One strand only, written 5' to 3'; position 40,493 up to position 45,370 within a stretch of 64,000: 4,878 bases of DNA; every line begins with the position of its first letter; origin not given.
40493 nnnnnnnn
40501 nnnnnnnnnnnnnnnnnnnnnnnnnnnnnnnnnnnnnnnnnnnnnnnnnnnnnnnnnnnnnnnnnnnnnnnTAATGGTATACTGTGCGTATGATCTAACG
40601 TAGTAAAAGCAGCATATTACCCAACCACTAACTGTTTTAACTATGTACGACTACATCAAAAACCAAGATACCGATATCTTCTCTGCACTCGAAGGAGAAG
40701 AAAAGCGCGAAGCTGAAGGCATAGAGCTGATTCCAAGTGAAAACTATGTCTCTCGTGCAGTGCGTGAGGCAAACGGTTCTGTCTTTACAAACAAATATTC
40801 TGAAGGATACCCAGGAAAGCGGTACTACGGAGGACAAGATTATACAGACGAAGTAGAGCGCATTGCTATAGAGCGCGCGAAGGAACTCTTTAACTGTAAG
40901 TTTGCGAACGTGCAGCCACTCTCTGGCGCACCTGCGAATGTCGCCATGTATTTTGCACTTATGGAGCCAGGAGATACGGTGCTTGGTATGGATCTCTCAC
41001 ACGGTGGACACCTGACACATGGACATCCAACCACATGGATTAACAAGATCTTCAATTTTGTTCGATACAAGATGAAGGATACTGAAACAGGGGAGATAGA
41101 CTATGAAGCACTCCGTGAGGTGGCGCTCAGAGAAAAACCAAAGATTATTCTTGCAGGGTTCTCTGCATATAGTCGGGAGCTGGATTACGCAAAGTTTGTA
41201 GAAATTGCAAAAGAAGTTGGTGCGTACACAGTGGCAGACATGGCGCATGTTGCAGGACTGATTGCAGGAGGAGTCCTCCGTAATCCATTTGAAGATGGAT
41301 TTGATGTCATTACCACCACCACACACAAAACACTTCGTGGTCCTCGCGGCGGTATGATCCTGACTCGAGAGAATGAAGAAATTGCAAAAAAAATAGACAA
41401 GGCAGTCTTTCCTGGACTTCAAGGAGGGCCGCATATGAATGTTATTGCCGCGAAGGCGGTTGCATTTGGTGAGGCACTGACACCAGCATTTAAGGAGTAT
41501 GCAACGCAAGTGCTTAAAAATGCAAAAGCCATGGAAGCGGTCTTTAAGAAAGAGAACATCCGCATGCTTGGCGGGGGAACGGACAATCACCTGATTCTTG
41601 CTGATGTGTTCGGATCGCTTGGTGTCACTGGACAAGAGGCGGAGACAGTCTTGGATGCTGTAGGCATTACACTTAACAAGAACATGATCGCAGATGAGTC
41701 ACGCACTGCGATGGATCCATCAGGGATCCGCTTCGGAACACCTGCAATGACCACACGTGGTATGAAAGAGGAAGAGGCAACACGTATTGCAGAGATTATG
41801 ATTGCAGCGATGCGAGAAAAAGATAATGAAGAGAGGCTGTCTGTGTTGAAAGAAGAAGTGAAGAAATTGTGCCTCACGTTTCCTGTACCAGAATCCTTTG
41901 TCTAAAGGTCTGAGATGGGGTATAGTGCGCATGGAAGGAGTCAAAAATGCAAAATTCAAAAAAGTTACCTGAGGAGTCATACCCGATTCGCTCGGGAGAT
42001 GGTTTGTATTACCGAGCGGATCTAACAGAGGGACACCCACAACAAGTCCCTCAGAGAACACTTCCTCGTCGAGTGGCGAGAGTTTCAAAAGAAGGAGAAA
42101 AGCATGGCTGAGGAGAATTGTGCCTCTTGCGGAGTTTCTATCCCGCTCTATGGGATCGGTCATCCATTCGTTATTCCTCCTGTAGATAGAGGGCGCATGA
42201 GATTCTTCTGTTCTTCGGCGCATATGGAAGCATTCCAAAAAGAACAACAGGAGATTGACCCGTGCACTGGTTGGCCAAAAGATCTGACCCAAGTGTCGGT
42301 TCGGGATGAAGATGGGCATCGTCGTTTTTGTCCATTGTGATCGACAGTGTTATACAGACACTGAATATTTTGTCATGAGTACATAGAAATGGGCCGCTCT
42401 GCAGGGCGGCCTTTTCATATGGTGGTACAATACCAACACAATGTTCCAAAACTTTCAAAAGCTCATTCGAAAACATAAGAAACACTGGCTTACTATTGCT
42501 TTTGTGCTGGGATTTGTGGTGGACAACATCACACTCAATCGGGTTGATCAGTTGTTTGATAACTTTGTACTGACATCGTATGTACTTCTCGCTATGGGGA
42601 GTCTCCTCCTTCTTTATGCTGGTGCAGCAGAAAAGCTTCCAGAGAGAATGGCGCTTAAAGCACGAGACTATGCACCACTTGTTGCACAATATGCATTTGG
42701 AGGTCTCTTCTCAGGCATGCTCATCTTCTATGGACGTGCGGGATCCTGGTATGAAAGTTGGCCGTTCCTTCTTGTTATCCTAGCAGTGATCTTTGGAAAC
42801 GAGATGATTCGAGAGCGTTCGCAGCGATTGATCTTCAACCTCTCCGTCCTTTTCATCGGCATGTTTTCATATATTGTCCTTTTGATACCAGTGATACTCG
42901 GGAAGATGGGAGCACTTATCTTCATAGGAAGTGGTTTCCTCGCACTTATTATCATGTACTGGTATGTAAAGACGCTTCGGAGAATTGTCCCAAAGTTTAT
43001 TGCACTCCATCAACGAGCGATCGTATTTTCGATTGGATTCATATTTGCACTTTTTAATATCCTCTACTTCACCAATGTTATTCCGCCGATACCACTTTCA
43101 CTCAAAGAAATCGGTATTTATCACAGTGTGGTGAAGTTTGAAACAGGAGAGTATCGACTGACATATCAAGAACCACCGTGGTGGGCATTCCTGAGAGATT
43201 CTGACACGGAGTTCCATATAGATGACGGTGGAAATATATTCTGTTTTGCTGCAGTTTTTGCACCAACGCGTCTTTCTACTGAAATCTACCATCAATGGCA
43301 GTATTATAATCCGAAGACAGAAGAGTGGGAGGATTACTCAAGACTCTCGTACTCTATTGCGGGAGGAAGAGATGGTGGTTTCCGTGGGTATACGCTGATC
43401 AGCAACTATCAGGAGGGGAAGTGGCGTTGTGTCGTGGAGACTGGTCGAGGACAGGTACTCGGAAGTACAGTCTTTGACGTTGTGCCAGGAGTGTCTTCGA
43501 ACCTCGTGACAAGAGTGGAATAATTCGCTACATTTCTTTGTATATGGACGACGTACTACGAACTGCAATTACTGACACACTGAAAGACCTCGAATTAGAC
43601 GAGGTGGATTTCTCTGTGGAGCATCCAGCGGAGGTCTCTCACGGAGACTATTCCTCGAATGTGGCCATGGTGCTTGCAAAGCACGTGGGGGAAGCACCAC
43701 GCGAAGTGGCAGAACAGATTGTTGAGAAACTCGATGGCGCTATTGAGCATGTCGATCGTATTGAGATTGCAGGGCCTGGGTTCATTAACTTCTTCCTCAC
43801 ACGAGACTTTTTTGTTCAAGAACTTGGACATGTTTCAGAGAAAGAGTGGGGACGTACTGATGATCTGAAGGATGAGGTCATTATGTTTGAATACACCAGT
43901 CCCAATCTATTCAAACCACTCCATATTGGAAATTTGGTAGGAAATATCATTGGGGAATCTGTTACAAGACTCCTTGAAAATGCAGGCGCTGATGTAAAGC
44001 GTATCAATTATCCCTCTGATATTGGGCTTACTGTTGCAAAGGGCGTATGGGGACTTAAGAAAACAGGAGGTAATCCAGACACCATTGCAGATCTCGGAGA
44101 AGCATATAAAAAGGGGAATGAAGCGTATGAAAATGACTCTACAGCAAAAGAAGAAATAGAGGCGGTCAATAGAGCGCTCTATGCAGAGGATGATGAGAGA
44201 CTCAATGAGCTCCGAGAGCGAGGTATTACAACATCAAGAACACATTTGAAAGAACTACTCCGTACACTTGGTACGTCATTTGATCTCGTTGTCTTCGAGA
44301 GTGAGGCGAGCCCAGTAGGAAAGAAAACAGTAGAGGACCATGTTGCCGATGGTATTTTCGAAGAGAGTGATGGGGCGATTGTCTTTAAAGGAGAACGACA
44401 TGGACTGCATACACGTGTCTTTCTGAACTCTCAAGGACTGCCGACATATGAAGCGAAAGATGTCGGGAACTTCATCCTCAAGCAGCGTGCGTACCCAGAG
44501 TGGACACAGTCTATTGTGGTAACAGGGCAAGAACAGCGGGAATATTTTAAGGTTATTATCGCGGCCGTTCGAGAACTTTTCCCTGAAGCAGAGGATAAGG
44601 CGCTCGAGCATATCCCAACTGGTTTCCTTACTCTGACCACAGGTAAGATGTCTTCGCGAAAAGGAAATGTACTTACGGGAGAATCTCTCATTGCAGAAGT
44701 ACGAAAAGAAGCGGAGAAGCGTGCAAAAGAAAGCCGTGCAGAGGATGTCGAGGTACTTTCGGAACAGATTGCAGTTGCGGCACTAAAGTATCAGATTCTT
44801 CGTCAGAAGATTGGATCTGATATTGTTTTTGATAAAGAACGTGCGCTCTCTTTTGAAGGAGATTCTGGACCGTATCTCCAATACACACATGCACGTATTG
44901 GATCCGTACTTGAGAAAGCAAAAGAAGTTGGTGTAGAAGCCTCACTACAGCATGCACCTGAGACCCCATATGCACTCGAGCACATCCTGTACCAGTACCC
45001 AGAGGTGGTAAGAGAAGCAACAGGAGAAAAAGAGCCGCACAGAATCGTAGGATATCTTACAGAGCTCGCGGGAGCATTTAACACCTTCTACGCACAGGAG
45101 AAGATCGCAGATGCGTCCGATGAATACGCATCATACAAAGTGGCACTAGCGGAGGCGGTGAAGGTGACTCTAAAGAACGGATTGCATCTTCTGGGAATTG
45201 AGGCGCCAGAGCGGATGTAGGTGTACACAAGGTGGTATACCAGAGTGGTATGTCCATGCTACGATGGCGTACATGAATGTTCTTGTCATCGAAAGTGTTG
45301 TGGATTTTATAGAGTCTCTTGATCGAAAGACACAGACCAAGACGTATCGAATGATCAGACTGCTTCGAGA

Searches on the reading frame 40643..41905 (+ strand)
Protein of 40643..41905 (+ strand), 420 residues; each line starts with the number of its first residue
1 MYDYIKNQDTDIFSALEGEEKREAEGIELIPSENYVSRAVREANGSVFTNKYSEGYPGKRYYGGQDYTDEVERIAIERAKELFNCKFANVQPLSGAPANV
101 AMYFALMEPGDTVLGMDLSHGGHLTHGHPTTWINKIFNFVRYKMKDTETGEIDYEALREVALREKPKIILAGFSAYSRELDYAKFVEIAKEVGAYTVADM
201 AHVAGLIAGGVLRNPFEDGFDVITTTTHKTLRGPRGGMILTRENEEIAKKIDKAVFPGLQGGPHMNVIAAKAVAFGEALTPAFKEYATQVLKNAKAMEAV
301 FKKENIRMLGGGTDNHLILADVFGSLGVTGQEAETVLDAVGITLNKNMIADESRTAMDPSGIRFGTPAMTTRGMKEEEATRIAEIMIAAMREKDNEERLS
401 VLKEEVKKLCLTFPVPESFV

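Call 33: search_protein_families(library=pfam, proteins=[window:40643-41905:+], max_evalue=0.001)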
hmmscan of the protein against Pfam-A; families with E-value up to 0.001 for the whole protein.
window:40643-41905:+ (420 aa): 3 families
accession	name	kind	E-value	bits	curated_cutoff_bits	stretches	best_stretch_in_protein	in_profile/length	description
PF00464.25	SHMT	-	1.2e-154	515.2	27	1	5-385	1-398/399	Serine hydroxymethyltransferase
PF00155.27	Aminotran_1_2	-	1.3e-08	34.9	19.7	1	62-310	38-299/361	Aminotransferase class I and II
PF01053.26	Cys_Met_Meta_PP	-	0.00056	19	27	1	94-253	75-224/381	Cys/Met metabolism PLP-dependent enzyme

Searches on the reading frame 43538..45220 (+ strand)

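Call 33: search_protein_families(library=pfam, proteins=[window:43538-45220:+], max_evalue=0.001)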
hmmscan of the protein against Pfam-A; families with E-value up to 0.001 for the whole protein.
window:43538-45220:+ (560 aa): 3 families
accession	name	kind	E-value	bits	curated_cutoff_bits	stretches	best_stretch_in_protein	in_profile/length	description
PF00750.26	tRNA-synt_1d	-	1.2e-33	117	23.3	1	111-432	18-348/349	tRNA synthetases class I (R), catalytic domain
PF05746.21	DALR_1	-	2.8e-29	102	22.3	1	447-560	1-117/117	DALR anticodon binding domain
PF03485.21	Arg_tRNA_synt_N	-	2.5e-25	89.3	21.5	1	6-87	2-85/85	Arginyl tRNA synthetase N terminal domain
